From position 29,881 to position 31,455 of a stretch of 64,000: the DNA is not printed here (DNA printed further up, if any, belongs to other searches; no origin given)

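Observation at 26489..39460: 13-kb minus-strand catabolic gene string combining oxidoreductases, dehydratase, oxygenases and a sialidase-like hydrolase, probably for an acidic or unusual sugar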

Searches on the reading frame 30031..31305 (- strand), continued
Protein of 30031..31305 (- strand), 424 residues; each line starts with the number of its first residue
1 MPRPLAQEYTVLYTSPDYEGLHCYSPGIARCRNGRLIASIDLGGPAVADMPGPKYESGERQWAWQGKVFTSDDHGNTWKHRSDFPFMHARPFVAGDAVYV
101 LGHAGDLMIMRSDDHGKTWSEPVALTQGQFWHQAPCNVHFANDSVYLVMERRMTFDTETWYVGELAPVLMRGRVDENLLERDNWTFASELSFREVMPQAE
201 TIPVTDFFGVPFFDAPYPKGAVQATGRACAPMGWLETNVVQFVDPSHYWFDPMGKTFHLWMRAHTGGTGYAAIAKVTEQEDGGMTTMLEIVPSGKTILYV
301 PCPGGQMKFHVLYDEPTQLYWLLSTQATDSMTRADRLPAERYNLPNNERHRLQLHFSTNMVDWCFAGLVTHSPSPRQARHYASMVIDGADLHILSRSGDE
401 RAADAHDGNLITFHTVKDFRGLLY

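Call 34: predict_structure(alignment_id=A1)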
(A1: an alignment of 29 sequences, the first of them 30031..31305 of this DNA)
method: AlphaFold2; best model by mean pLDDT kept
length: 424 residues; sequences in the alignment: 29
mean_pLDDT: 70.5   pTM: 0.78
mean pLDDT of the five models: 70.5, 66.5, 64.5, 63.6, 59.2
residues with pLDDT >= 90: 124; 70-90: 120; 50-70: 66; < 50: 114
segments of 3 or more residues with pLDDT < 50: 190-200, 203-252, 261-273, 291-307, 328-338, 340-348
pLDDT, mean of each block of 10 residues (from residue 1): 68 90 90 95 92 82 93 95 93 93 93 97 91 64 79 61 65 93 76 46 41 43 40 37 42 56 38 62 66 42 43 81 62 45 45 75 71 75 88 88 78 90 64
secondary structure, 60 per line:
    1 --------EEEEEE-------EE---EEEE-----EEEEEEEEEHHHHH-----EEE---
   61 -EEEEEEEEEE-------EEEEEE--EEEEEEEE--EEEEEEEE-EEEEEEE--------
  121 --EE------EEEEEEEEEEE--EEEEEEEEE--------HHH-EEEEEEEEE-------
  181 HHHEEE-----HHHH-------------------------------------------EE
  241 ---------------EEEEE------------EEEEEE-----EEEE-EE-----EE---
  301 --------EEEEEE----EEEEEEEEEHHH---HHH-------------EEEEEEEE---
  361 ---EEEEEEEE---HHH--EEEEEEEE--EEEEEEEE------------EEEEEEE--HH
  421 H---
elements in order: E9-14 E27-30 E36-44 H45-49 E55-57 E62-71 E79-84 E87-94 E97-104 E106-112 E131-141 E144-152 E165-173 E184-186 H192-195 E256-260 E273-278 E284-287 E309-314 E319-327 E350-357 E364-371 E380-387 E390-397 E410-416
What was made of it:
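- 30031..31305 (-): BNR/Asp-box six-bladed propeller protein (424 aa, no signal peptide). Member of a very conserved, uncharacterised sialidase-fold family. AF2 pLDDT 70.5 (call 34).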

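Call 40: fold_search(model_id=the predicted structure, library=pdb)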
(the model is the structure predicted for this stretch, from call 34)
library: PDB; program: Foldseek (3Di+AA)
matches with E <= 10: 1108; with E <= 0.001: 550
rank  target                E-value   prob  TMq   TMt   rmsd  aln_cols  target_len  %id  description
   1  3h71_A                1.6e-11  1.00  0.52  0.47   8.3       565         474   12  Crystal structure of Streptococcus pneumoniae D39 neuraminidase A precursor (NanA) (released 2009-05-12)
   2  7a54_A                2.2e-11  1.00  0.53  0.48   8.2       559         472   12  Two copies of the catalytic domain of NanA sialidase from Streptococcus pneumoniae juxtaposed in the P212121 space gro (released 2020-11-18)
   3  3h71_B                2.9e-11  1.00  0.53  0.47   8.5       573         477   12  Crystal structure of Streptococcus pneumoniae D39 neuraminidase A precursor (NanA) (released 2009-05-12)
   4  2vvz_A                3.2e-11  1.00  0.50  0.46   8.4       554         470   13  Structure of the catalytic domain of Streptococcus pneumoniae sialidase NanA (released 2008-06-24)
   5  2ya7_B                3.7e-11  1.00  0.53  0.48   7.7       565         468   12  Crystal structure of Streptococcus pneumoniae NanA (TIGR4) in complex with Zanamivir (released 2011-04-27)
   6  2w20_B                4.9e-11  1.00  0.53  0.48   7.8       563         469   12  Structure of the catalytic domain of the native NanA sialidase from Streptococcus pneumoniae (released 2008-12-23)
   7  8gn6_A                6.1e-11  1.00  0.51  0.45   6.5       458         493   13  Crystallization of Sialidase from Porphyromonas gingivalis (released 2023-04-19)
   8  2ya4_B                6.8e-11  1.00  0.52  0.48   8.2       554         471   12  Crystal structure of Streptococcus pneumoniae NanA (TIGR4) (released 2011-04-27)
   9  8t1z                  8.0e-11  1.00  0.54  0.47   6.3       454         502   12  Crystal Structure of Porphyromonas gingivalis Sialidase (PG_0352) Bound to Neu5Ac (NANA) (released 2023-10-04)
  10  8t1y                  8.4e-11  1.00  0.52  0.45   6.5       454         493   12  Crystal Structure of Porphyromonas gingivalis Sialidase (PG_0352) Bound to Neu5Ac2en (DANA) (released 2023-10-04)
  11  10qf                  1.4e-10  1.00  0.54  0.47   6.3       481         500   12  Crystal Structure of Treponema denticola Sialidase (TDE_0471) (released 2026-02-25)
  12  7lbu                  1.7e-10  1.00  0.52  0.57   6.7       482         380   14  Crystal structure of the Propionibacterium acnes surface sialidase (released 2021-12-08)
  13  6qzh                  1.9e-10  1.00  0.52  0.32   7.6       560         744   13  Structure of the human CC Chemokine Receptor 7 in complex with the intracellular allosteric antagonist Cmp2105 and the i (released 2019-09-04)
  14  5tsp_A                1.9e-10  1.00  0.51  0.49   7.8       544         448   13  Crystal structure of the catalytic domain of Clostridium perfringens neuraminidase (NanI) in complex with a CHES (released 2017-03-29)
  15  8u5o                  2.2e-10  1.00  0.51  0.49   7.7       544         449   13  The structure of the catalytic domain of NanI sialdase in complex with Neu5Gc (released 2024-09-04)
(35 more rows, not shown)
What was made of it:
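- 30031..31305 (-): Foldseek top hits are all GH33 sialidases, E 1.6e-11, TM about 0.5 (call 40).
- On GH33 exo-alpha-sialidase: In the AF2 model the top 50 Foldseek hits are nearly all sialidases or trans-sialidases (the top 21 all are), with probability 1.0 and TM about 0.5 (calls 34, 40).
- Closest known: Sialic-acid utilisation clusters. Same: The BNR protein has the six-bladed sialidase fold with Asp-boxes (calls 34, 40).
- Sialidase fold of BNR (call 40).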

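Call 53: search_solved_structures(query=A1, max_evalue=0.001, show_alignments=3)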
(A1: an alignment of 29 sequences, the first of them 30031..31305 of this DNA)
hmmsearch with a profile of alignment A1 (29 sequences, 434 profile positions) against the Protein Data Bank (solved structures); distinct sequences matched with E-value up to 0.001: 9.
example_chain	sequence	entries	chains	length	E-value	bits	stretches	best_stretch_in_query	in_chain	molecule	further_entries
2w38_A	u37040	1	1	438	9e-06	28.3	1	61-149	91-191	SIALIDASE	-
3h6j_A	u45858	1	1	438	9e-06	28.3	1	61-149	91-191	Neuraminidase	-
7a54_A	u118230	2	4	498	0.00013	24.5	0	102-149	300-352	Sialidase A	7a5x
2w20_A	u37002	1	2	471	0.00014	24.3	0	102-149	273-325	SIALIDASE A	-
2vvz_A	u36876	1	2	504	0.00015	24.3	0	102-149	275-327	SIALIDASE A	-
3h71_A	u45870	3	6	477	0.00015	24.2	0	102-149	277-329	Sialidase A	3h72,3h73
2ya4_A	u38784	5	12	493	0.0002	23.8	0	102-149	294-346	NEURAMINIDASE A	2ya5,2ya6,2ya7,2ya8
5kky_A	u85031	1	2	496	0.00021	23.7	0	102-149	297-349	Sialidase A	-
6mnj_A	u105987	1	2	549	0.00023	23.6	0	112-134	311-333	Hz136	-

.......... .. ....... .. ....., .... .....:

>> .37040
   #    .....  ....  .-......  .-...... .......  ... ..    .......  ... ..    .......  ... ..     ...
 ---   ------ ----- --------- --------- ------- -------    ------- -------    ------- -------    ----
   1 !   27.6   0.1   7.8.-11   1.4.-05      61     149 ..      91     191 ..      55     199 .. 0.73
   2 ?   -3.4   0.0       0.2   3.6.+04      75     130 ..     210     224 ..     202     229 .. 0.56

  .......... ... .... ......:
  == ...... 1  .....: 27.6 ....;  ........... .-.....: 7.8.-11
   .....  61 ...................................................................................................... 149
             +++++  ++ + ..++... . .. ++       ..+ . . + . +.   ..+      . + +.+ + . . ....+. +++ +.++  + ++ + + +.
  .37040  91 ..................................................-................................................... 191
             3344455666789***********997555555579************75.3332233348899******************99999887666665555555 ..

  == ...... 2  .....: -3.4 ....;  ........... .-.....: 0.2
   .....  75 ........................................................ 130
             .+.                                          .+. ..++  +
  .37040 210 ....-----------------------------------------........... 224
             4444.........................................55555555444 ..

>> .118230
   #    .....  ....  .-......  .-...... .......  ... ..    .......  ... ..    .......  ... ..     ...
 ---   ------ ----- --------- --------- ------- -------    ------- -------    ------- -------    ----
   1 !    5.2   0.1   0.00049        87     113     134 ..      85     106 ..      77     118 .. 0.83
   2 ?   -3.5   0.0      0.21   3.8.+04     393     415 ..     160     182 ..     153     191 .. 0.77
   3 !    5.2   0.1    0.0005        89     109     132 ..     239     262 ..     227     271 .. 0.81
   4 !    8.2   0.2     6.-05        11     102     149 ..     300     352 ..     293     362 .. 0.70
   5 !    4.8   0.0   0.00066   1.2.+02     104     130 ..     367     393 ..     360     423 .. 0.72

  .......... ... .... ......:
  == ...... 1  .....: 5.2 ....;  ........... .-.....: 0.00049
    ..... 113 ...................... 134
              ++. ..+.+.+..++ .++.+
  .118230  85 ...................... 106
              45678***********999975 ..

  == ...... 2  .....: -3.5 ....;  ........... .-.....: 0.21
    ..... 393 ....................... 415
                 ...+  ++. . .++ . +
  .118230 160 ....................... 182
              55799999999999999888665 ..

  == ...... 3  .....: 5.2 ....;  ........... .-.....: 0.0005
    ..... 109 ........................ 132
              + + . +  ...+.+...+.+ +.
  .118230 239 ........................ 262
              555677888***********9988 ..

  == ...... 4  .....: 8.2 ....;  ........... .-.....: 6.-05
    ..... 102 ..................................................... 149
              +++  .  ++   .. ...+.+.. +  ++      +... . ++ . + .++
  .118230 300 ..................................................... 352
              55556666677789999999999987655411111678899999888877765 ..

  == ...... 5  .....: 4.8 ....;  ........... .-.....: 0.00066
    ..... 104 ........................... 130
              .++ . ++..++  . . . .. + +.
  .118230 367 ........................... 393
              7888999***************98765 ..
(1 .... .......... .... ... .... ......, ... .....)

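Call 66: search_protein_families(library=ncbifam, proteins=[window:30031-31305:-], max_evalue=0.001)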
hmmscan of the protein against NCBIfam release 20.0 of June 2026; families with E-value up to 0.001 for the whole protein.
window:30031-31305:- (424 aa): 1 family
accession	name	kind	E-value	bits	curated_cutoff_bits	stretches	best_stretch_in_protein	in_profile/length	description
NF045728.1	glycosyl_F510_1955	equivalog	0.00043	19.6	175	1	68-127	160-218/246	F510_1955 family glycosylhydrolase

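Call 79: search_protein_families(library=pfam, proteins=[L085:3150-5357:+, L085:5511-6452:+, L085:11432-13102:+, L085:13109-15199:+, L085:16148-18109:+, L073:3946-5496:+, L073:11242-13605:+, L073:13837-14910:+, L073:14973-16538:+, L075:11246-14083:+], max_evalue=0.00001)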
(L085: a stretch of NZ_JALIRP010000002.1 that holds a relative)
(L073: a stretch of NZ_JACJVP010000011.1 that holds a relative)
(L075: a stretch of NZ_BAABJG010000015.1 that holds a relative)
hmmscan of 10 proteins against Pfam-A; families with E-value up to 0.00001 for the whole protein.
L085:3150-5357:+ (735 aa): 0 families

L085:5511-6452:+ (313 aa): 1 family
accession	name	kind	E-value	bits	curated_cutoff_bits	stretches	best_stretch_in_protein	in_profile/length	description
PF00701.28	DHDPS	-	8.3e-30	103.9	22.1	1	4-270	3-266/289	Dihydrodipicolinate synthetase family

L085:11432-13102:+ (556 aa): 2 families
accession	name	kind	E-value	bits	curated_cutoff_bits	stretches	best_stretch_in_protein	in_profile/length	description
PF02782.22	FGGY_C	-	8.5e-45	153.4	27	1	291-489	2-198/198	FGGY family of carbohydrate kinases, C-terminal domain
PF00370.27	FGGY_N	-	9.8e-15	55.2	28.8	1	6-276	1-240/245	FGGY family of carbohydrate kinases, N-terminal domain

L085:13109-15199:+ (696 aa): 3 families
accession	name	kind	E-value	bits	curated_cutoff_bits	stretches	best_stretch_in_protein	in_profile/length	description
PF02449.21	Glyco_hydro_42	-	7.2e-157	523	21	1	19-392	1-375/376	Beta-galactosidase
PF08532.16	Glyco_hydro_42M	-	1.7e-71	240.4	25.8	1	404-615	2-206/207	Beta-galactosidase trimerisation domain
PF08533.16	Glyco_hydro_42C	-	7.8e-11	42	21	1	626-684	1-58/58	Beta-galactosidase C-terminal domain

L085:16148-18109:+ (653 aa): 4 families
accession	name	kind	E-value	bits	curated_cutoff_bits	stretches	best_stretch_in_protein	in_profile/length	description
PF00294.29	PfkB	-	2.2e-60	205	25.8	1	357-645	2-301/302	pfkB family carbohydrate kinase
PF13377.12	Peripla_BP_3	-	1.5e-25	90.6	26.5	1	185-345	1-167/167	Periplasmic binding protein-like domain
PF00356.27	LacI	-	5.1e-19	68.2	27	1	17-62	1-45/46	Bacterial regulatory proteins, lacI family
PF00532.27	Peripla_BP_1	-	1.8e-09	38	22.2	1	92-289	20-223/281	Periplasmic binding proteins and sugar binding domain of LacI family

L073:3946-5496:+ (516 aa): 1 family
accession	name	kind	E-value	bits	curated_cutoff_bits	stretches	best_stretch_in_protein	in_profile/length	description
PF12010.13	DUF3502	-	9.1e-24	84.1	24.4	1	446-514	2-69/69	Domain of unknown function (DUF3502)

L073:11242-13605:+ (787 aa): 2 families
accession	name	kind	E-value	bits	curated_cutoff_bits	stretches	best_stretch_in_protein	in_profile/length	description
PF13385.13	Laminin_G_3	-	1.6e-19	71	27.6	1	432-581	12-150/151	Concanavalin A-like lectin/glucanases superfamily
PF08329.16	ChitinaseA_N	-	2.3e-10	40.7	21.2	0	617-692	41-110/133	Chitinase A, N-terminal domain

L073:13837-14910:+ (357 aa): 4 families
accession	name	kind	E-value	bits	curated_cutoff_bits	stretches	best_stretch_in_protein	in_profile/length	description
PF13377.12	Peripla_BP_3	-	1.1e-34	120.4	26.5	1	183-345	1-167/167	Periplasmic binding protein-like domain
PF00532.27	Peripla_BP_1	-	1.6e-22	80.7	22.2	1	84-322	12-261/281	Periplasmic binding proteins and sugar binding domain of LacI family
PF00356.27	LacI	-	2.7e-16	59.5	27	1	12-54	4-46/46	Bacterial regulatory proteins, lacI family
PF13407.12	Peripla_BP_4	-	1.5e-09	38.3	35.1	1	174-290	102-219/258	Periplasmic binding protein domain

L073:14973-16538:+ (521 aa): 2 families
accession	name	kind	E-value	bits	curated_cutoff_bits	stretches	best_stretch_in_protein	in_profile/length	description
PF16483.10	Glyco_hydro_64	-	7e-55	187.2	27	2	215-430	3-222/370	Beta-1,3-glucanase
PF22184.2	CBM_56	-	1.1e-25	90.1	27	1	103-177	2-75/75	Carbohydrate binding module family 56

L075:11246-14083:+ (945 aa): 3 families
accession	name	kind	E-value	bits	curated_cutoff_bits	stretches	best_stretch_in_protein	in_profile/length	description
PF13385.13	Laminin_G_3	-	4.5e-18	66.3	27.6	1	433-581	13-150/151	Concanavalin A-like lectin/glucanases superfamily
PF08329.16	ChitinaseA_N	-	1.4e-09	38.1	21.2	0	777-850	41-108/133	Chitinase A, N-terminal domain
PF13088.12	BNR_2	-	3.4e-07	30.3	31.4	0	127-331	83-264/277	BNR repeat-like domain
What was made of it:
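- Tried and rejected: It might correspond to the 787-945-aa Laminin_G_3/BNR_2 gene next to the BNR orthologue in some Paenibacillus loci (call 79), but this was not tested.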
